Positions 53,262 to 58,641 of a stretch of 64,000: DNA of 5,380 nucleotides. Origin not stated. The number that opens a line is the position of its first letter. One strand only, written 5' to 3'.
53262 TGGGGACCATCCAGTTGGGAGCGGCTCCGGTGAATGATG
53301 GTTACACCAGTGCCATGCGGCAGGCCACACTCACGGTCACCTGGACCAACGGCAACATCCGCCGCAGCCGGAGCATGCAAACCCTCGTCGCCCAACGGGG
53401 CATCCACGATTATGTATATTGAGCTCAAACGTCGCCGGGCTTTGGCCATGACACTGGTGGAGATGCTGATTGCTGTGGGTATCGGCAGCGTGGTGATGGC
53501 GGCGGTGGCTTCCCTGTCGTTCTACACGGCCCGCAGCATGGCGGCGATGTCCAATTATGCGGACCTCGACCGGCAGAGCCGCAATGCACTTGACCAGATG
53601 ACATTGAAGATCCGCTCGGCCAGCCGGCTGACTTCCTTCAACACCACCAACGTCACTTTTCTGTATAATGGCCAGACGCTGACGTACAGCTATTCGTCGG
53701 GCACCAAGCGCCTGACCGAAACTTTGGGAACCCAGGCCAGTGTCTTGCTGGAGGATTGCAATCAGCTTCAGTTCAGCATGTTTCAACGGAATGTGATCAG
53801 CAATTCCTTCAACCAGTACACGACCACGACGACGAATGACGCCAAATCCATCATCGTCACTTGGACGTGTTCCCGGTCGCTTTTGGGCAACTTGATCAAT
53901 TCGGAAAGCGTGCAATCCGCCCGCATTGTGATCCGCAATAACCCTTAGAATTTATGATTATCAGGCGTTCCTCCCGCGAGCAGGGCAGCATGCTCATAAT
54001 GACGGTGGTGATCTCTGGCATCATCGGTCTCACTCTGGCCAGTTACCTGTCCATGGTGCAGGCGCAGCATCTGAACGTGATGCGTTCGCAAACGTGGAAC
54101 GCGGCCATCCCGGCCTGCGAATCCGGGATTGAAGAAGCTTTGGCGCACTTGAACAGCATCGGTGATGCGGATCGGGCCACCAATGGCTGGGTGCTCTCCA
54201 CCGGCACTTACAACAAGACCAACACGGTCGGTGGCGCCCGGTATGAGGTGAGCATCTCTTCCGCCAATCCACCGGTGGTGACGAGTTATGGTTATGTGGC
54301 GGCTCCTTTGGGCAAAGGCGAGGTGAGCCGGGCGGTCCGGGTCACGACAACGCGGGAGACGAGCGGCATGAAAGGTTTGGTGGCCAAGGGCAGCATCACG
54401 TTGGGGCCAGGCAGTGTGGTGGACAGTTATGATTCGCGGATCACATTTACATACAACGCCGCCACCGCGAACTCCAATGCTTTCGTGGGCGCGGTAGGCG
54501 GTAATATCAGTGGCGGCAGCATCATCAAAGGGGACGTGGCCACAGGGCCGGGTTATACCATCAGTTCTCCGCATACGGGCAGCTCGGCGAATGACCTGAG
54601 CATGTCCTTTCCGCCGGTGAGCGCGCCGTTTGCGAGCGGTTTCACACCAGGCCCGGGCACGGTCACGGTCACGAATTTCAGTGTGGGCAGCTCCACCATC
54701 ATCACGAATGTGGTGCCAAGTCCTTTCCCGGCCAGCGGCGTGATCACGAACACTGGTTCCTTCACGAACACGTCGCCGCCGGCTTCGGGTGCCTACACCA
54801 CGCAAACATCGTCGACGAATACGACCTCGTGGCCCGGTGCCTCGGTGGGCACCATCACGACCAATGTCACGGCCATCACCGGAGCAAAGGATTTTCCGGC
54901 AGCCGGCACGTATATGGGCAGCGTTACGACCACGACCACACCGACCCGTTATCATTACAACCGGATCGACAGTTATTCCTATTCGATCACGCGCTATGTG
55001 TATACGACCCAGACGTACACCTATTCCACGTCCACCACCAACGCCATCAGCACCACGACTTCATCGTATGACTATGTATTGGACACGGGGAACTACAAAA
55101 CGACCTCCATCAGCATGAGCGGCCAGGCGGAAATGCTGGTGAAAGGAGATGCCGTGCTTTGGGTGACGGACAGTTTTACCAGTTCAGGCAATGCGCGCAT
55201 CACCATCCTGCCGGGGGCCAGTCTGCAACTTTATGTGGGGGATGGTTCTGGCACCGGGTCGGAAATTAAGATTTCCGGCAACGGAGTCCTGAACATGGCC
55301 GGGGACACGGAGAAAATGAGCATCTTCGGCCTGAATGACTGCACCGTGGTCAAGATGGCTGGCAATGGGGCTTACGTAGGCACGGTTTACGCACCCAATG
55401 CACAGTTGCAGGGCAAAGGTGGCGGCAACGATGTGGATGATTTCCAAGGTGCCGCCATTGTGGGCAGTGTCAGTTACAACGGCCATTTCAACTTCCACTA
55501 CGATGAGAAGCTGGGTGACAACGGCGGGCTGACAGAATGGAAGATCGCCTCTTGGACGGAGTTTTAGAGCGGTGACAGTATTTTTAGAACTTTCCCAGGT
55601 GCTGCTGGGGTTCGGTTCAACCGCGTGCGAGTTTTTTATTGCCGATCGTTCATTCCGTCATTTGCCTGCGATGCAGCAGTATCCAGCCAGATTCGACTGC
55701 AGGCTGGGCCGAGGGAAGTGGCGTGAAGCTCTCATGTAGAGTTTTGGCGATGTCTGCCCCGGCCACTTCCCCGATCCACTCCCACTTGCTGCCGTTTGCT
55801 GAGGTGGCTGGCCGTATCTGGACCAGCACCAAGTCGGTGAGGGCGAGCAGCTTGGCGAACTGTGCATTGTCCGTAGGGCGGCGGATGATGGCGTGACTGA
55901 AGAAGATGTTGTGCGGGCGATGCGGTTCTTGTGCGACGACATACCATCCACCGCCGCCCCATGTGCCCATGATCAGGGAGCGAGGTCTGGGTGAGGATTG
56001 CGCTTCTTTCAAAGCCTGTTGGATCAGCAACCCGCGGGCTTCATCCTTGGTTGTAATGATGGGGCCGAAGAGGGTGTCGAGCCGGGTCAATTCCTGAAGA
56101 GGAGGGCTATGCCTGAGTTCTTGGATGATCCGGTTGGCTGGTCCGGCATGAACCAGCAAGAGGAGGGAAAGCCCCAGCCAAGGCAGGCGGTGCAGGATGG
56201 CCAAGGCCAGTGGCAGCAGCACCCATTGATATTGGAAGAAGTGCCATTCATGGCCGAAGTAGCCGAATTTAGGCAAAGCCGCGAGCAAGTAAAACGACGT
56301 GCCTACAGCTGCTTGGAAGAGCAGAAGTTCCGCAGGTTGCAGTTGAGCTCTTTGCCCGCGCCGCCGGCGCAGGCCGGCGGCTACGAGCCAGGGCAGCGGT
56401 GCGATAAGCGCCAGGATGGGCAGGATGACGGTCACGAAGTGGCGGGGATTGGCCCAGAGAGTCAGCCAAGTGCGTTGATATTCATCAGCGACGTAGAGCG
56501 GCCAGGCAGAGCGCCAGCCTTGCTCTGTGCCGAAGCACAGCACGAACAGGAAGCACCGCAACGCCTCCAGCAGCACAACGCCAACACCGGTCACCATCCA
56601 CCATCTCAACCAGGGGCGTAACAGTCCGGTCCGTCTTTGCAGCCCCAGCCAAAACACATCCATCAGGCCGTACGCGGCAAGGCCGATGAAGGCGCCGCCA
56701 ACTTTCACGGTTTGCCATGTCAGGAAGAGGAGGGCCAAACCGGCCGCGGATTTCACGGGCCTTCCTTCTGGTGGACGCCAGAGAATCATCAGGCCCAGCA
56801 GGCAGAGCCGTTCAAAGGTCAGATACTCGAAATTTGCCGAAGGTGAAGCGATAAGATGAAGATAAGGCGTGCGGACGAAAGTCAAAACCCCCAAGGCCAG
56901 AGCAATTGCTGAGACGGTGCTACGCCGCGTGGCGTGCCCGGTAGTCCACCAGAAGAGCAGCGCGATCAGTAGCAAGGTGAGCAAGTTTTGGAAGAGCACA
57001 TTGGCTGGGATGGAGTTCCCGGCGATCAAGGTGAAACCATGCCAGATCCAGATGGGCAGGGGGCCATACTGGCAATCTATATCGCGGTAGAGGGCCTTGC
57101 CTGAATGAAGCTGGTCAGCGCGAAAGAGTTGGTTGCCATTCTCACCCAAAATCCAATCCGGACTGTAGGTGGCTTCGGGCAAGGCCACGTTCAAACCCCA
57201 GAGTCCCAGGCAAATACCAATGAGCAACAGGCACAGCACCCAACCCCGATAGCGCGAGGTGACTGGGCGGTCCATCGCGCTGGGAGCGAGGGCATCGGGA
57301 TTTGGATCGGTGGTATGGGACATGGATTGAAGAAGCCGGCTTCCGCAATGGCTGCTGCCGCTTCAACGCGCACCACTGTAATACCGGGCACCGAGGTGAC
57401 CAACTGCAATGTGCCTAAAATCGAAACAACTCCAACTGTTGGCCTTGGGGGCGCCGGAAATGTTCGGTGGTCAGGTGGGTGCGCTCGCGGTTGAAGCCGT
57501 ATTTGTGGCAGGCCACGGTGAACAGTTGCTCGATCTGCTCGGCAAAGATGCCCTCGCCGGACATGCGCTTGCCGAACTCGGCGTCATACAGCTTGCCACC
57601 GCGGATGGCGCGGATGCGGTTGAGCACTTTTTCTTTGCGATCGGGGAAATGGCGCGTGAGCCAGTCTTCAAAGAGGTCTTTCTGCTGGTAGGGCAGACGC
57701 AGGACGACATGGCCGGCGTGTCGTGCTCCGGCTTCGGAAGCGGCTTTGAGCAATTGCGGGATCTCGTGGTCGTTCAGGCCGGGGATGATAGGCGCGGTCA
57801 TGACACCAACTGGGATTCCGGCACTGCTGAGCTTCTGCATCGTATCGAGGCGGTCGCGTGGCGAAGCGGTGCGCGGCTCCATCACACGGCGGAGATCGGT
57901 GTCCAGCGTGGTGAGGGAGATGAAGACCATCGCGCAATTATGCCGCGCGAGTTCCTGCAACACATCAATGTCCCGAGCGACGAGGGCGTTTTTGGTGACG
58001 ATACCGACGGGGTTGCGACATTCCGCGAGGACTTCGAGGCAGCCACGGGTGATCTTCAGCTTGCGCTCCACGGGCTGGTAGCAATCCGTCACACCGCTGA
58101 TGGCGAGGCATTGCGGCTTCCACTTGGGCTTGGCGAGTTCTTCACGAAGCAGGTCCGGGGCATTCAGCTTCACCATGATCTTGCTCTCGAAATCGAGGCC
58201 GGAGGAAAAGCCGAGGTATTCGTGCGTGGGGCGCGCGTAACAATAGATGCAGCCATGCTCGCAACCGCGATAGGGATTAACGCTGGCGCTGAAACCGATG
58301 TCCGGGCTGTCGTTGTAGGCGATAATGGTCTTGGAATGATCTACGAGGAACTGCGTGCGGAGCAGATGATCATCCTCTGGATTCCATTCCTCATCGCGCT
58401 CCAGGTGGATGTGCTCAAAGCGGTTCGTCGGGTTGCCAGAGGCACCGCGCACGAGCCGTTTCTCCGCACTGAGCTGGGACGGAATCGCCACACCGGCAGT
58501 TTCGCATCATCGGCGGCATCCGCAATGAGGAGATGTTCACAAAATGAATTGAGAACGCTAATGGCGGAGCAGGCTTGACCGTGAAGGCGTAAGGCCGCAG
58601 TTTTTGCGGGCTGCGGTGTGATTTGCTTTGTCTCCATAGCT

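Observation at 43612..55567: Inverted pair of paralogous pseudopilin/PilX-like modules bracketing a sensor and outer-membrane cassette, with no pilus machinery nearby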

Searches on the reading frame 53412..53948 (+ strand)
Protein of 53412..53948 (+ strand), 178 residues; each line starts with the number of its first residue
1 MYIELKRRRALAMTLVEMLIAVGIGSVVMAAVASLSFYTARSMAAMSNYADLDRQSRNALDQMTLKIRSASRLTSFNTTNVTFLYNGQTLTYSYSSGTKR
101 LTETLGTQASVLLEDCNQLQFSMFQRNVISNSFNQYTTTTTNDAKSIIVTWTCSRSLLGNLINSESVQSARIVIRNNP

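Call 3: search_protein_families(library=pfam, proteins=[window:53412-53948:+], max_evalue=0.1)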
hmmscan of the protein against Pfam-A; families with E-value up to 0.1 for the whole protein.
window:53412-53948:+ (178 aa): 1 family
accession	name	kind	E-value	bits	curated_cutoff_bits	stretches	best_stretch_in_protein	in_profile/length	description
PF07963.17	N_methyl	-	2.9e-05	23.9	21.2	1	7-32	1-26/27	Prokaryotic N-terminal methylation motif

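Call 4: search_protein_families(library=ncbifam, proteins=[window:53412-53948:+], max_evalue=0.1)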
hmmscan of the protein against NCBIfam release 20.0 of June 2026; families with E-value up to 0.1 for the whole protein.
window:53412-53948:+ (178 aa): 3 families
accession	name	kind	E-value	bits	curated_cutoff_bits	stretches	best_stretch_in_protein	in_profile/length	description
TIGR02599.1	TIGR02599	subfamily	0.00011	21.5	256.5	1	12-71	1-60/361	Verru_Chthon cassette protein C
NF007848.0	PRK10557.1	equivalog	0.0027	17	120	1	9-67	9-67/192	prepilin peptidase-dependent protein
TIGR02532.1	IV_pilin_GFxxxE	domain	0.041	13.8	16.3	1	13-33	4-24/24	prepilin-type N-terminal cleavage/methylation domain-containing protein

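Call 69: search_solved_structures(query=A5, max_evalue=10)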
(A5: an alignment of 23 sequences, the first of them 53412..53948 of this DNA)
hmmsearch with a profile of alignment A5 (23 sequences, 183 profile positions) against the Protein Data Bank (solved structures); distinct sequences matched with E-value up to 10: 13.
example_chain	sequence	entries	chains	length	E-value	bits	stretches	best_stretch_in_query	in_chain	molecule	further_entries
9egp_A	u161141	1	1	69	0.0034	20.3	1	11-51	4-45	Geopilin domain 1 protein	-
7tgg_A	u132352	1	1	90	0.0047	19.9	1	5-49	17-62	Geopilin domain 1 protein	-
9laa_A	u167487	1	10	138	0.053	16.4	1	10-45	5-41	Type IV pilin protein PilA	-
3eex_A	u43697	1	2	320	0.065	16.1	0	83-153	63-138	Outer Surface Protein A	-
1n29_A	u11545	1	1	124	0.24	14.3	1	91-143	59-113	Phospholipase A2, membrane associated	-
1ayp_A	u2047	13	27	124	0.24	14.3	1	91-143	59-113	PHOSPHOLIPASE A2 | PROTEIN (PHOSPHOLIPASE A2) | Phospholipase A2, membrane associated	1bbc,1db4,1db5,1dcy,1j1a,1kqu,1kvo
1n28_B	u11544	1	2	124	0.24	14.3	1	91-143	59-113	Phospholipase A2, membrane associated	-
3u8i_A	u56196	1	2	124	0.25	14.2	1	91-143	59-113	Phospholipase A2, membrane associated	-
6ywf_A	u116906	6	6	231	0.4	13.6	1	73-158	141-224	Alginate lyase (PL7)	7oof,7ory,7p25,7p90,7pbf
5g3n_A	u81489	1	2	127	0.58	13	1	91-143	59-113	PHOSPHOLIPASE A2, MEMBRANE ASSOCIATED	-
7ncz_A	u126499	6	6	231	0.65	12.9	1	73-158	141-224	Alginate lyase (PL7)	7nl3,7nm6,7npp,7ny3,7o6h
3cka_A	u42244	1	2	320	0.73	12.7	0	83-151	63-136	Outer surface protein A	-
5ys7_A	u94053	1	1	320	3.7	10.4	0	103-151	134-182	Outer Surface Protein A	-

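Call 71: search_protein_families(library=pfam, alignment_id=A5, max_evalue=0.1)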
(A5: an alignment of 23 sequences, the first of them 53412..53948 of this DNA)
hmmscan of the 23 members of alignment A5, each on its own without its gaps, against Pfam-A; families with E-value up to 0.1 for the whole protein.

A. member 1, window:53412-53948:+ (178 aa): 1 family
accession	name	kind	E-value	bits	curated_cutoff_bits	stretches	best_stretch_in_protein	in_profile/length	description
PF07963.17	N_methyl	-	2.9e-05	23.9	21.2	1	7-32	1-26/27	Prokaryotic N-terminal methylation motif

B. families by the number of members that match (of 23 scanned): 11 families
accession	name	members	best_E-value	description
PF07963.17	N_methyl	22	2.6e-08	Prokaryotic N-terminal methylation motif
PF13786.12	DUF4179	2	0.075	Domain of unknown function (DUF4179)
PF04239.17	DUF421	1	0.012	YetF C-terminal domain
PF13776.11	DUF4172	1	0.02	Domain of unknown function (DUF4172)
PF05977.19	MFS_3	1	0.024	Transmembrane secretion effector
PF15016.13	C5orf34_C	1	0.031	C5orf34 C-terminal domain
PF21530.3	Pif1_2B_dom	1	0.049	DNA helicase Pif1, 2B domain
PF21804.3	Transposase_29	1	0.067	Transposase protein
PF02074.21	Peptidase_M32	1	0.09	Carboxypeptidase Taq (M32) metallopeptidase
PF20456.3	DUF6709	1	0.097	Family of unknown function (DUF6709)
PF15980.10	ComGF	1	0.098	Putative Competence protein ComGF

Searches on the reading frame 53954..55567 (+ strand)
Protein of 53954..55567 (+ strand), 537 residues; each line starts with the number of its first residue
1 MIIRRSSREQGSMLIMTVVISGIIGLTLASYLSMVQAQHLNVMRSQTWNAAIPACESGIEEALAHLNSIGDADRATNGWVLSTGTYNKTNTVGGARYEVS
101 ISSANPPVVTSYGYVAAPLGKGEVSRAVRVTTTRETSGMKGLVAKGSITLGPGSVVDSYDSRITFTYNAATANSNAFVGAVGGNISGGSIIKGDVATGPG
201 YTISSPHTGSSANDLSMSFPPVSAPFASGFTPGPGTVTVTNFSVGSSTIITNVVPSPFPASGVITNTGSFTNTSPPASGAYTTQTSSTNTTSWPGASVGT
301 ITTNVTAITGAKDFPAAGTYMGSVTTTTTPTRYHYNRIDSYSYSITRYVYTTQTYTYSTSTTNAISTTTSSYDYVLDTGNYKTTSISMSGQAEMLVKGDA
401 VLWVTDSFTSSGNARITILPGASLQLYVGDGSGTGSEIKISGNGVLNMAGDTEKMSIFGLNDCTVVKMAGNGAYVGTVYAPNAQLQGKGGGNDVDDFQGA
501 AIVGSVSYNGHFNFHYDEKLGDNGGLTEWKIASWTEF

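Call 3: search_protein_families(library=pfam, proteins=[window:53954-55567:+], max_evalue=0.1)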
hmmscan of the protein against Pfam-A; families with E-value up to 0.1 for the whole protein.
window:53954-55567:+ (537 aa): 2 families
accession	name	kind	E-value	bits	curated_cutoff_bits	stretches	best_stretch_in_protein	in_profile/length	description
PF23981.1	DUF7305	-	8.8e-17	62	27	1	358-522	30-184/185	Domain of unknown function (DUF7305)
PF05844.17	YopD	-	0.015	14.8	25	1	13-85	121-194/297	YopD protein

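Call 4: search_protein_families(library=ncbifam, proteins=[window:53954-55567:+], max_evalue=0.1)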
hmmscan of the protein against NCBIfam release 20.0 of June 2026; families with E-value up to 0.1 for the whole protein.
window:53954-55567:+ (537 aa): 2 families
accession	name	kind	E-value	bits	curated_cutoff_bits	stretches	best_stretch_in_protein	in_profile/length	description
NF041784.1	mnquin_red_QrcD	equivalog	0.048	12.9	570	1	2-55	322-374/408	menaquinone reductase integral membrane subunit QrcD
NF051861.1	PolglcturonPglBAgro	equivalog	0.055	12.2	600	1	364-451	18-105/437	polygalacturonase PglB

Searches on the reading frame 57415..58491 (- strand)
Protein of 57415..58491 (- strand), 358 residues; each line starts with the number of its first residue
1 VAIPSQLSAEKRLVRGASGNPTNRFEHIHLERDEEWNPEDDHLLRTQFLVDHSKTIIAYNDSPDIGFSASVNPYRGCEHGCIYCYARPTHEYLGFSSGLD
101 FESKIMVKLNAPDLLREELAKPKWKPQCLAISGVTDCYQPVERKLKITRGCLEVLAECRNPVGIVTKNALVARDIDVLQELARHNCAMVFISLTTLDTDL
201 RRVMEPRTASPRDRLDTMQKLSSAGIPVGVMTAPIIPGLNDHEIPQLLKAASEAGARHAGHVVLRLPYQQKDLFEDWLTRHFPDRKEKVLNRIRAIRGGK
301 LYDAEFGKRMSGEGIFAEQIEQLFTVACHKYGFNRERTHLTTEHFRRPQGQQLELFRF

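Call 12: search_protein_families(library=pfam, proteins=[window:57415-58491:-], max_evalue=0.001)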
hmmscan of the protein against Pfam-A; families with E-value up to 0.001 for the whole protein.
window:57415-58491:- (358 aa): 2 families
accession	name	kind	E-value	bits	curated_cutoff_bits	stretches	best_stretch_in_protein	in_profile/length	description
PF04055.27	Radical_SAM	-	8.9e-21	75.2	29.5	1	71-249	1-164/166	Radical SAM superfamily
PF08902.16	DUF1848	-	0.00044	20.6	30.5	0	71-86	247-262/262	Domain of unknown function (DUF1848)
